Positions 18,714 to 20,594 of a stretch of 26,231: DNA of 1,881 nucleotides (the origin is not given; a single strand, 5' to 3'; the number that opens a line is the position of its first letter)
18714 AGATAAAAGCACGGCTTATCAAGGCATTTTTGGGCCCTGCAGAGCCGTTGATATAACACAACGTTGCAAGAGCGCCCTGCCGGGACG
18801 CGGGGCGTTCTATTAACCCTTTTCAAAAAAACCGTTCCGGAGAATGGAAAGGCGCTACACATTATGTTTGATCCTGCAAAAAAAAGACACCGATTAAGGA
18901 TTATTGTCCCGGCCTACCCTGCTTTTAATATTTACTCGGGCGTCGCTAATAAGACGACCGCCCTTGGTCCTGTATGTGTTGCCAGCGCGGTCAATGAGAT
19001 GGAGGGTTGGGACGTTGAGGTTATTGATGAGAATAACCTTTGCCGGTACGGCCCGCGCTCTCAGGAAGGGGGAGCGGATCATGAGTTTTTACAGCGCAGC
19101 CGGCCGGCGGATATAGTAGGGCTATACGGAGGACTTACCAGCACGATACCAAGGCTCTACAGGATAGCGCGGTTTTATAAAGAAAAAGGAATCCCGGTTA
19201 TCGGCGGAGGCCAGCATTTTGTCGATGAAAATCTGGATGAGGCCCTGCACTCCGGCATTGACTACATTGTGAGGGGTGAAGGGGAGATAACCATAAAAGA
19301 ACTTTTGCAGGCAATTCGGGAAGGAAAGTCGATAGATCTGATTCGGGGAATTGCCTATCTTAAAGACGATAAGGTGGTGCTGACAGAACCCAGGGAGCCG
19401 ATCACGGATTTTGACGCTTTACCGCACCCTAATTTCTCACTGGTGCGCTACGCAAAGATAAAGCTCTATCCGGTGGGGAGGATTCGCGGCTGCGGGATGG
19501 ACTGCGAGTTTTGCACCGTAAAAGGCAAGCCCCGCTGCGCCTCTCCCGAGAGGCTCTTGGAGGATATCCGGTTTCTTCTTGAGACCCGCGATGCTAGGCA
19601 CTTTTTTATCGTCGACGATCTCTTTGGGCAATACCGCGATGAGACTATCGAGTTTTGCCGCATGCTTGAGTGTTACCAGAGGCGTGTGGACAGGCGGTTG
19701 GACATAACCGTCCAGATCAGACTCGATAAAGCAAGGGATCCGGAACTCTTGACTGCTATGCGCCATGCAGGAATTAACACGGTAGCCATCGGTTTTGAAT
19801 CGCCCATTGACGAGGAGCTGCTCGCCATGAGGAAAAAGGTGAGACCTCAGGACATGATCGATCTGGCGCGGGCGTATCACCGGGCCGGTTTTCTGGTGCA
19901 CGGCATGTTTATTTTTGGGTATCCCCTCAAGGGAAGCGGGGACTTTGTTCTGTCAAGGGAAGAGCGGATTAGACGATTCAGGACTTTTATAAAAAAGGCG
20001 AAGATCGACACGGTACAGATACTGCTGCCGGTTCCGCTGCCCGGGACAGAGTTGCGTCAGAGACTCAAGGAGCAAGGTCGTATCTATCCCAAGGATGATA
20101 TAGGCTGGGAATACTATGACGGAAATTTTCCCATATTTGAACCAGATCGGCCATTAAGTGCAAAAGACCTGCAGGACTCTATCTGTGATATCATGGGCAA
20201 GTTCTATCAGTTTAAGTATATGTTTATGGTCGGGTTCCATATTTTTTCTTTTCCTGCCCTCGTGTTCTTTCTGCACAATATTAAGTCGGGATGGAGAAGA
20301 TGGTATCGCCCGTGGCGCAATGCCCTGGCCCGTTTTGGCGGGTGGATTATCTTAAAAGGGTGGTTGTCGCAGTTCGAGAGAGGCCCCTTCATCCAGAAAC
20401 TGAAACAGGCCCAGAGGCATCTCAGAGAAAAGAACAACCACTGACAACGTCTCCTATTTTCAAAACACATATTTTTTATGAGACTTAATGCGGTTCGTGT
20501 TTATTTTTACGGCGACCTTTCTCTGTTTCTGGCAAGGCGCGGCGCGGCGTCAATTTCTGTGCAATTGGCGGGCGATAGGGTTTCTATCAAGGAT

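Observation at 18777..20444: B12-binding radical SAM with a Trp/Arg-rich amphipathic C-terminal tail, separated by a minimal gap from the upstream secreted PLD gene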

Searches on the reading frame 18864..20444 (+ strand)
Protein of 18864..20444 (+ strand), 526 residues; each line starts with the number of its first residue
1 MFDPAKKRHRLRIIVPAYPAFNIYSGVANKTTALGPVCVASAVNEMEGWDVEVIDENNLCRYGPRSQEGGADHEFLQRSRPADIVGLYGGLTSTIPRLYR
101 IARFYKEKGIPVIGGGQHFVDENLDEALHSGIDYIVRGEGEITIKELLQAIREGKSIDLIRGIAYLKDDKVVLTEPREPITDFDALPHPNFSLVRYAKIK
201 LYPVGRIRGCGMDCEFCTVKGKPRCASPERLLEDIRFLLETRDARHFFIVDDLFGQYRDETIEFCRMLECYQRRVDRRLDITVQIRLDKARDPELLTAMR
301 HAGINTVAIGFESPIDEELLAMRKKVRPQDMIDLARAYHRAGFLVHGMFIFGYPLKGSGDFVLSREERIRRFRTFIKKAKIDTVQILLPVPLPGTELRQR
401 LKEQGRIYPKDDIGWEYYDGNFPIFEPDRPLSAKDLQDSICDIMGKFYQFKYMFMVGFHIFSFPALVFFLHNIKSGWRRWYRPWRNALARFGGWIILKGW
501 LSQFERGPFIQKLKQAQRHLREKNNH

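Call 4: search_protein_families(library=pfam, proteins=[window:18864-20444:+], max_evalue=0.01)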
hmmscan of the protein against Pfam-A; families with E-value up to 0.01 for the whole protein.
window:18864-20444:+ (526 aa): 2 families
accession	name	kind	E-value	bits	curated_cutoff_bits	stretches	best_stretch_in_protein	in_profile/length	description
PF04055.27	Radical_SAM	-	1.9e-12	48.1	29.5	1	207-354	4-152/166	Radical SAM superfamily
PF02310.24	B12-binding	-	5.3e-11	42.8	32.1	1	28-147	9-120/121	B12 binding domain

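Call 5: search_protein_families(library=ncbifam, proteins=[window:18864-20444:+], max_evalue=0.01)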
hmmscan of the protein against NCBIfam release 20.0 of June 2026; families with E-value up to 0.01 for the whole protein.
window:18864-20444:+ (526 aa): 18 families
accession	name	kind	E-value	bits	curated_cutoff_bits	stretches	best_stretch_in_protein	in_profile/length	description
TIGR02026.1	BchE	equivalog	5e-31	108.1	481.35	1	76-459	59-439/497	magnesium-protoporphyrin IX monomethyl ester anaerobic oxidative cyclase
TIGR03471.1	HpnJ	equivalog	2e-29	102.8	577.6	1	125-414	112-400/472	hopanoid biosynthesis associated radical SAM protein HpnJ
TIGR04014.1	B12_SAM_MJ_0865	equivalog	1.3e-21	76.9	360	1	101-401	60-358/434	methyl-coenzyme M reductase glutamine C-methyltransferase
NF050148.1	rSAM_ApyD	equivalog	2.3e-19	69.2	750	1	34-397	26-389/645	RiPP biosynthesis radical SAM protein ApyD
TIGR04072.2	rSAM_ladder_B12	equivalog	2.3e-17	62.8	360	1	105-355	93-333/443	lipid biosynthesis B12-binding/radical SAM protein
TIGR04013.1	B12_SAM_MJ_1487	hypoth_equivalog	3.2e-17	62.5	251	1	74-219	36-169/382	TIGR04013 family B12-binding domain/radical SAM domain-containing protein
TIGR04367.1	HpnR_B12_rSAM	equivalog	5.4e-17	61.5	650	1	18-398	7-370/490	hopanoid C-3 methylase HpnR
NF038361.1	rSAM_Sden_1168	equivalog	7.9e-17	61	575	1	21-407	72-479/560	Sden_1168 family B12-binding radical SAM P-methyltransferase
TIGR04479.1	bcpD_PhpK_rSAM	subfamily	8e-17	60.8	600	1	133-354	172-392/504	PhpK family radical SAM P-methyltransferase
TIGR03975.1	rSAM_ocin_1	subfamily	5.1e-16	58.3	281.85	1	110-354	158-413/606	RiPP maturation radical SAM C-methyltransferase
NF033712.0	B12_rSAM_KedN5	subfamily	4.1e-12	45.1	700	1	112-356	94-355/624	KedN5 family methylcobalamin-dependent radical SAM C-methyltransferase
TIGR04295.1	B12_rSAM_oligo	hypoth_equivalog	6.2e-07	28.4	400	1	130-327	122-317/422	TIGR04295 family B12-binding domain-containing radical SAM protein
NF045585.1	rSAM_slr0320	equivalog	1.2e-06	27.3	775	1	95-343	125-379/511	photosystem II high light acclimation radical SAM protein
NF040542.1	rSAM_RCCLKC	equivalog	4.1e-06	26.2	450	1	116-382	85-353/423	arsinothricin biosynthesis radical SAM protein ArsL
NF033070.1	rSAM_AprD4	equivalog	5e-06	25.7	500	1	209-410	208-399/456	AprD4 family radical SAM diol-dehydratase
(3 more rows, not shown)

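Call 6: find_homologous_proteins(query=window:18864-20444:+, max_evalue=1e-10)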
Query window:18864-20444:+ (526 aa): 2970 proteins with E <= 1e-10 among 8000 candidates; the best 120 are listed.
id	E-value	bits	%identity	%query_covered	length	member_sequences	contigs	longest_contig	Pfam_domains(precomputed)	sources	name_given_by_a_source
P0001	0.0e+0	1234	100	100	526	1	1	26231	PF04055.28,PF02310.25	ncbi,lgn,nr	ncbi:MAG: B12-binding domain-containing radical SAM protein [Candidatus Omnitrophica bacterium]|nr:B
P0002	1.7e-282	956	77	99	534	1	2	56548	PF04055.28,PF02310.25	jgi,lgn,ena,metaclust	metaclust:\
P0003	5.1e-282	954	75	100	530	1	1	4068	PF04055.28,PF02310.25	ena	-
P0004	3.5e-281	952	76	99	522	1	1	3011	PF04055.28,PF02310.25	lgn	-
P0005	9.1e-281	950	76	99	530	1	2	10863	PF04055.28,PF02310.25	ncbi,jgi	ncbi:MAG: radical SAM protein [Candidatus Omnitrophota bacterium]|jgi:radical SAM superfamily enzyme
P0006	7.2e-280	947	75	100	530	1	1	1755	PF04055.28,PF02310.25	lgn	-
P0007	2.8e-279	945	76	99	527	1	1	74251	PF04055.28,PF02310.25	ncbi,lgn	-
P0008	2.4e-278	942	75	99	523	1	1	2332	PF04055.28,PF02310.25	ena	-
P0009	7.2e-277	937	75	99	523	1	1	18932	PF04055.28,PF02310.25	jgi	jgi:radical SAM superfamily enzyme YgiQ (UPF0313 family)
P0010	9.8e-277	937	74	100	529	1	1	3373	PF04055.28,PF02310.25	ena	-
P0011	1.7e-276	936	75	99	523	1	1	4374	PF04055.28,PF02310.25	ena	-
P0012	4.9e-276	935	74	100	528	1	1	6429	PF04055.28,PF02310.25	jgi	-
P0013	1.8e-274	930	74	99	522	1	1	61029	PF04055.28,PF02310.25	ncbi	ncbi:MAG: radical SAM protein [Candidatus Omnitrophota bacterium]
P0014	5.2e-274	928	75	99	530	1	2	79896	PF04055.28,PF02310.25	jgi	jgi:radical SAM superfamily enzyme YgiQ (UPF0313 family)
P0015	3.4e-273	925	74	97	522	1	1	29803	PF04055.28,PF02310.25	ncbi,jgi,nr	ncbi:MAG: radical SAM protein [Nitrospirae bacterium]|nr:radical SAM protein [Nitrospirota bacterium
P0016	4.7e-273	925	74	99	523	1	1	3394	PF04055.28,PF02310.25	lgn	-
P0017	7.1e-272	921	74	99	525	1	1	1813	PF04055.28,PF02310.25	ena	-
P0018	9.1e-272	921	74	100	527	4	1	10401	PF04055.28,PF02310.25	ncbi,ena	-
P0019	1.3e-271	920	72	100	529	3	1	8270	PF04055.28,PF02310.25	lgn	-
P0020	2.0e-271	920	73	99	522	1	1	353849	PF04055.28,PF02310.25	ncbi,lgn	-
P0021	9.0e-271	917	72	99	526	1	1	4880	PF04055.28,PF02310.25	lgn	-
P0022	1.2e-270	917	72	99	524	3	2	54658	PF04055.28,PF02310.25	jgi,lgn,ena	jgi:radical SAM superfamily enzyme YgiQ (UPF0313 family)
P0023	1.7e-270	916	74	99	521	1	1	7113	PF04055.28,PF02310.25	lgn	-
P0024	2.7e-269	912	74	100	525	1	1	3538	PF04055.28,PF02310.25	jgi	jgi:radical SAM superfamily enzyme YgiQ (UPF0313 family)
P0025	2.9e-269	912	72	100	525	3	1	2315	PF04055.28,PF02310.25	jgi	-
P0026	3.1e-269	912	72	100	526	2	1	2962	PF04055.28,PF02310.25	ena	-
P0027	1.5e-268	910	72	100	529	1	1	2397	PF04055.28,PF02310.25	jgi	-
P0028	1.5e-268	910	72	99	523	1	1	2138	PF04055.28,PF02310.25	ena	-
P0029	4.8e-268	908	73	100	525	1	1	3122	PF04055.28,PF02310.25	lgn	-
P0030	7.7e-268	908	73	99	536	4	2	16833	PF04055.28,PF02310.25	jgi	-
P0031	9.1e-268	907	74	99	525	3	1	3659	PF04055.28,PF02310.25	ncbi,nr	ncbi:MAG: B12-binding domain-containing radical SAM protein [Candidatus Omnitrophica bacterium]|nr:B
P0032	4.0e-267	905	71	98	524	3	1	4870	PF04055.28,PF02310.25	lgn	-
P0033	4.4e-267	905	72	99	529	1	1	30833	PF04055.28,PF02310.25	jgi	jgi:radical SAM superfamily enzyme YgiQ (UPF0313 family)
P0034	4.5e-267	905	73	99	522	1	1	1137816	PF04055.28,PF02310.25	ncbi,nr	ncbi:MAG: B12-binding domain-containing radical SAM protein [Candidatus Omnitrophota bacterium]|nr:M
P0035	3.2e-266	902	73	99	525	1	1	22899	PF04055.28,PF02310.25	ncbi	-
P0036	3.4e-266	902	71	100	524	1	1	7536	PF04055.28,PF02310.25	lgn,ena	-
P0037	3.7e-266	902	71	99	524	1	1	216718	PF04055.28,PF02310.25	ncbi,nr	ncbi:MAG: B12-binding domain-containing radical SAM protein [Candidatus Omnitrophica bacterium]|nr:B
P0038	1.4e-265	900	73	99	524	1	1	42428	PF04055.28,PF02310.25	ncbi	ncbi:B12-binding domain-containing radical SAM protein [Candidatus Omnitrophota bacterium]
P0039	1.4e-265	900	72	100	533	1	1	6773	PF04055.28,PF02310.25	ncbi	-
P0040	2.3e-265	899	71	99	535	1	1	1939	PF04055.28,PF02310.25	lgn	-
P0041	2.3e-265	899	72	99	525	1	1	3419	PF04055.28,PF02310.25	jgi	-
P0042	3.2e-265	899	72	99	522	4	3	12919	PF04055.28,PF02310.25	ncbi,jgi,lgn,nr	ncbi:MAG: B12-binding domain-containing radical SAM protein [Candidatus Omnitrophica bacterium]|nr:B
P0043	3.5e-265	899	71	99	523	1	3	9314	PF04055.28,PF02310.25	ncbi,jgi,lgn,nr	ncbi:MAG: B12-binding domain-containing radical SAM protein [Candidatus Omnitrophica bacterium]|nr:B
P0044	4.4e-265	899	72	99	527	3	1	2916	PF04055.28,PF02310.25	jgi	jgi:radical SAM superfamily enzyme YgiQ (UPF0313 family)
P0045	7.8e-265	898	72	99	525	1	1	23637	PF04055.28,PF02310.25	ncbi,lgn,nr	ncbi:MAG: B12-binding domain-containing radical SAM protein [Candidatus Omnitrophica bacterium]|nr:B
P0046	8.5e-265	898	71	99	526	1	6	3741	PF04055.28,PF02310.25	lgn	-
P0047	9.6e-265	897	73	99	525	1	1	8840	PF04055.28,PF02310.25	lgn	-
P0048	1.1e-264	897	74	99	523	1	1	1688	PF04055.28,PF02310.25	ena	-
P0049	1.4e-264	897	72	99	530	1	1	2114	PF04055.28,PF02310.25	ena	-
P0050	2.1e-264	896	70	100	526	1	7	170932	PF04055.28,PF02310.25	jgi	-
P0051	2.4e-264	896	71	99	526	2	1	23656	PF04055.28,PF02310.25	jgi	jgi:radical SAM superfamily enzyme YgiQ (UPF0313 family)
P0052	3.0e-264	896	71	99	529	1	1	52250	PF04055.28,PF02310.25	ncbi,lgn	-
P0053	3.1e-264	896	72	99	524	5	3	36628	PF04055.28,PF02310.25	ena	-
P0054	3.7e-264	896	73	99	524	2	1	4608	PF04055.28,PF02310.25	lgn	-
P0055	1.1e-263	894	72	99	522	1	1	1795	PF04055.28,PF02310.25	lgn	-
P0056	1.6e-263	893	72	99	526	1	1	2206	PF04055.28,PF02310.25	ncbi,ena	-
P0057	2.2e-263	893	72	99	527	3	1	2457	PF04055.28,PF02310.25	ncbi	-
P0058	3.3e-263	892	70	98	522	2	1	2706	PF04055.28,PF02310.25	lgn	-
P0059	3.5e-263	892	71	99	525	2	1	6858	PF04055.28,PF02310.25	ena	-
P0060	3.8e-263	892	71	100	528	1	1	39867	PF04055.28,PF02310.25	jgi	jgi:radical SAM superfamily enzyme YgiQ (UPF0313 family)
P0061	4.8e-263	892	71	99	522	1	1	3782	PF04055.28,PF02310.25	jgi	jgi:radical SAM superfamily enzyme YgiQ (UPF0313 family)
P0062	4.9e-263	892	71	100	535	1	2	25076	PF04055.28,PF02310.25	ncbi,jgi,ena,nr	ncbi:MAG: hypothetical protein DRZ76_00175 [Candidatus Nealsonbacteria bacterium]|nr:MAG: hypothetic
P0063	5.7e-263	892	71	99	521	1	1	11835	PF04055.28,PF02310.25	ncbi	-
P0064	9.0e-263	891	72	100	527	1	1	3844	PF04055.28,PF02310.25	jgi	-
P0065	1.1e-262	891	73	97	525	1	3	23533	PF04055.28,PF02310.25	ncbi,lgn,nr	ncbi:MAG: B12-binding domain-containing radical SAM protein [Candidatus Omnitrophica bacterium]|nr:B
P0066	1.3e-262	890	72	99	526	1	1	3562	PF04055.28,PF02310.25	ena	-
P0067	1.6e-262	890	71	99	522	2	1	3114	PF04055.28,PF02310.25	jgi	-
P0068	1.9e-262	890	71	99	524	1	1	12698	PF04055.28,PF02310.25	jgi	jgi:radical SAM superfamily enzyme YgiQ (UPF0313 family)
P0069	1.9e-262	890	71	100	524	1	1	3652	PF04055.28,PF02310.25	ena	-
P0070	2.6e-262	889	71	99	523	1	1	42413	PF04055.28,PF02310.25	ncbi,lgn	-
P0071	2.9e-262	889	71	99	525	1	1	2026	PF04055.28,PF02310.25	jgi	jgi:radical SAM superfamily enzyme YgiQ (UPF0313 family)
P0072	3.5e-262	889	71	99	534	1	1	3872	PF04055.28,PF02310.25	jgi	-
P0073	4.1e-262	889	70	100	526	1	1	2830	PF04055.28,PF02310.25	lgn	-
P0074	4.5e-262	889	71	99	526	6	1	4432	PF04055.28,PF02310.25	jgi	-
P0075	7.0e-262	888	72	99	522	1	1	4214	PF04055.28,PF02310.25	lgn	-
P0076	1.1e-261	887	71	99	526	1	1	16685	PF04055.28,PF02310.25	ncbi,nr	ncbi:MAG: radical SAM protein [Candidatus Omnitrophica bacterium]|nr:radical SAM protein [Candidatus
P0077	1.1e-261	887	73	98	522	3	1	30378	PF04055.28,PF02310.25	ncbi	-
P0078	1.2e-261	887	70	99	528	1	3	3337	PF04055.28,PF02310.25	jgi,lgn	jgi:radical SAM superfamily enzyme YgiQ (UPF0313 family)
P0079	1.3e-261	887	70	99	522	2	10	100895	PF04055.28,PF19864.6,PF02310.25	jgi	-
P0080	1.6e-261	887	72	99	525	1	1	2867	PF04055.28,PF02310.25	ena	-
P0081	3.7e-261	886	70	99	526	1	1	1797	PF04055.28,PF02310.25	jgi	jgi:radical SAM superfamily enzyme YgiQ (UPF0313 family)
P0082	4.0e-261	886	70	99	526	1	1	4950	PF04055.28,PF02310.25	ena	-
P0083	4.7e-261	885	71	97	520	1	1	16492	PF04055.28,PF02310.25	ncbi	ncbi:MAG: radical SAM protein [Candidatus Omnitrophota bacterium]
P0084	4.7e-261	885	71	99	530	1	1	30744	PF04055.28,PF02310.25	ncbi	ncbi:MAG: radical SAM protein [Elusimicrobiota bacterium]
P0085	4.9e-261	885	72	99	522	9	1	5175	PF04055.28,PF02310.25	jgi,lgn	jgi:radical SAM superfamily enzyme YgiQ (UPF0313 family)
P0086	5.3e-261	885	70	99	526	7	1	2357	PF04055.28,PF02310.25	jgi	-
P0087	5.7e-261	885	71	100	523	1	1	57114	PF04055.28,PF02310.25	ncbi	-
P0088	5.8e-261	885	71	99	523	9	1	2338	PF04055.28,PF02310.25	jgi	-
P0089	5.8e-261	885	71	99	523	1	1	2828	PF04055.28,PF02310.25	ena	-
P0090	8.4e-261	884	71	100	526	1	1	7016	PF04055.28,PF02310.25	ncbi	-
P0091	1.3e-260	884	71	99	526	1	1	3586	PF04055.28,PF02310.25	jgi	jgi:radical SAM superfamily enzyme YgiQ (UPF0313 family)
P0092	1.3e-260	884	70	99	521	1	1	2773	PF04055.28,PF02310.25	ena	-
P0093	1.5e-260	884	72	99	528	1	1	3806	PF04055.28,PF02310.25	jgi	-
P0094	2.1e-260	883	70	99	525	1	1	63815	PF04055.28,PF02310.25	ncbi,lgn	-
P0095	3.0e-260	883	71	99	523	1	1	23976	PF04055.28,PF02310.25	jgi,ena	-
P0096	3.5e-260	882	70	100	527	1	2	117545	PF04055.28,PF02310.25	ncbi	-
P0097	3.5e-260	882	72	99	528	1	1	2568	PF04055.28,PF02310.25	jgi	jgi:radical SAM superfamily enzyme YgiQ (UPF0313 family)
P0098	3.5e-260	882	70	99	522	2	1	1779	PF04055.28,PF02310.25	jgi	-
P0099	4.0e-260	882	71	99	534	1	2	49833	PF04055.28,PF02310.25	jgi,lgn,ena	-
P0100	4.1e-260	882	72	99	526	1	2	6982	PF04055.28,PF02310.25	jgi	jgi:radical SAM superfamily enzyme YgiQ (UPF0313 family)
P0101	4.4e-260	882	70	100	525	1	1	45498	PF04055.28,PF02310.25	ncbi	-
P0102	4.6e-260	882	70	99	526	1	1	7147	PF04055.28,PF02310.25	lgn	-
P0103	4.8e-260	882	70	99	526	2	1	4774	PF04055.28,PF02310.25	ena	-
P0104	5.0e-260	882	71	99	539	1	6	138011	PF04055.28,PF02310.25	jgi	jgi:radical SAM superfamily enzyme YgiQ (UPF0313 family)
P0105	5.2e-260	882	71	99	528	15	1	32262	PF04055.28,PF19864.6,PF02310.25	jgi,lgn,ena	-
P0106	5.6e-260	882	71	100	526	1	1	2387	PF04055.28,PF02310.25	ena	-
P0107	6.0e-260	882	68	100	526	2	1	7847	PF04055.28,PF02310.25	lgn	-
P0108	7.7e-260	881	70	100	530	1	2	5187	PF04055.28,PF02310.25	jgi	-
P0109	7.9e-260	881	71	99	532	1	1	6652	PF04055.28,PF02310.25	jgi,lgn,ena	-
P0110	8.2e-260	881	70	100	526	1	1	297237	PF04055.28,PF02310.25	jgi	jgi:radical SAM superfamily enzyme YgiQ (UPF0313 family)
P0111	8.2e-260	881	70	100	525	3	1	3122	PF04055.28,PF02310.25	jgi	-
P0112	9.1e-260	881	70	99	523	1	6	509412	PF04055.28,PF02310.25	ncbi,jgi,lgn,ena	-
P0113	1.0e-259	881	72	97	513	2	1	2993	PF04055.28,PF02310.25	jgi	-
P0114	1.1e-259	881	69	99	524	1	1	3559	PF04055.28,PF02310.25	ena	-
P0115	1.2e-259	881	71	99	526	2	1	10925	PF04055.28,PF02310.25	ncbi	-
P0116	1.3e-259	880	70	99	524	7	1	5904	PF04055.28,PF02310.25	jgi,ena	-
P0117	1.9e-259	880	70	99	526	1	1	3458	PF04055.28,PF02310.25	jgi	jgi:radical SAM superfamily enzyme YgiQ (UPF0313 family)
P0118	2.2e-259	880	70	99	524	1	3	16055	PF04055.28,PF02310.25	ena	-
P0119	2.3e-259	880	70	99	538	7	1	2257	PF04055.28,PF02310.25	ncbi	-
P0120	3.2e-259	879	71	99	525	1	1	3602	PF04055.28,PF02310.25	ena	-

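Call 7: search_solved_structures(query=window:18864-20444:+, max_evalue=0.01)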
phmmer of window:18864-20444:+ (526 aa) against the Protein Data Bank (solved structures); distinct sequences matched with E-value up to 0.01: 5.
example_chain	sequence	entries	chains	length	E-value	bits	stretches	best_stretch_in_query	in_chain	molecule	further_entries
9ccb_A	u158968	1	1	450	6.7e-13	51.3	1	90-402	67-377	Radical SAM core domain-containing protein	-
6fd2_B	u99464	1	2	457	4.7e-08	35.3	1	178-407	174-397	Putative apramycin biosynthetic oxidoreductase 4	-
9n1b_A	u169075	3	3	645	6.6e-07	31.5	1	135-275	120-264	Radical SAM protein | Radical SAM enzyme CysS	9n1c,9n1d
7kdx_A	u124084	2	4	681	0.0013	20.7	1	97-257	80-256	Methyltransferase TokK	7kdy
5ul2_A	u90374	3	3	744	0.0038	19.1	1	137-254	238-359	OxsB protein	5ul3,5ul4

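Call 8: find_encoding_contigs(protein=P0034, flank=10000, max_places=2)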
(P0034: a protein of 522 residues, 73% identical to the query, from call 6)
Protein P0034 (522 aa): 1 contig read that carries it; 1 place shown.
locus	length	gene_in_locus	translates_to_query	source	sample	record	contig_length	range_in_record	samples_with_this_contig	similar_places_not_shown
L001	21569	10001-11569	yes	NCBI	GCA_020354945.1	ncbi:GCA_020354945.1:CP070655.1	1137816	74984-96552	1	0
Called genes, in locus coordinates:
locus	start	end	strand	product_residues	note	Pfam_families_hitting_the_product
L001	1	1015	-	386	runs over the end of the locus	PF00871:Acetate_kinase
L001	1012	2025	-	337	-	PF01515:PTA_PTB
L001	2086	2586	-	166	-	PF01467:CTP_transf_like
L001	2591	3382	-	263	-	-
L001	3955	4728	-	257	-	PF13413:HTH_25, PF13464:RodZ_C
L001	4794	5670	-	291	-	PF01580:FtsK_SpoIIIE, PF09397:FtsK_gamma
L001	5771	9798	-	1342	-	-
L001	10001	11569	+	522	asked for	PF02310:B12-binding, PF04055:Radical_SAM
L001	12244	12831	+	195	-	-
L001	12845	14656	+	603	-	PF13424:TPR_12 (faint), PF00515:TPR_1 (faint), PF07719:TPR_2 (faint), PF13428:TPR_14 (weak), PF14559:TPR_19 (weak), PF23914:TPR_CcmH_CycH, PF14559:TPR_19, PF13432:TPR_16 (weak), +11 more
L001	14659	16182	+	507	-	PF13506:Glyco_transf_21, PF00535:Glycos_transf_2, PF13641:Glyco_tranf_2_3, PF13632:Glyco_trans_2_3, PF03552:Cellulose_synt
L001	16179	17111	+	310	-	PF02156:Glyco_hydro_26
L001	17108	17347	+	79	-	-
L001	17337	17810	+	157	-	PF07238:PilZ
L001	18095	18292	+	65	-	PF06305:LapA_dom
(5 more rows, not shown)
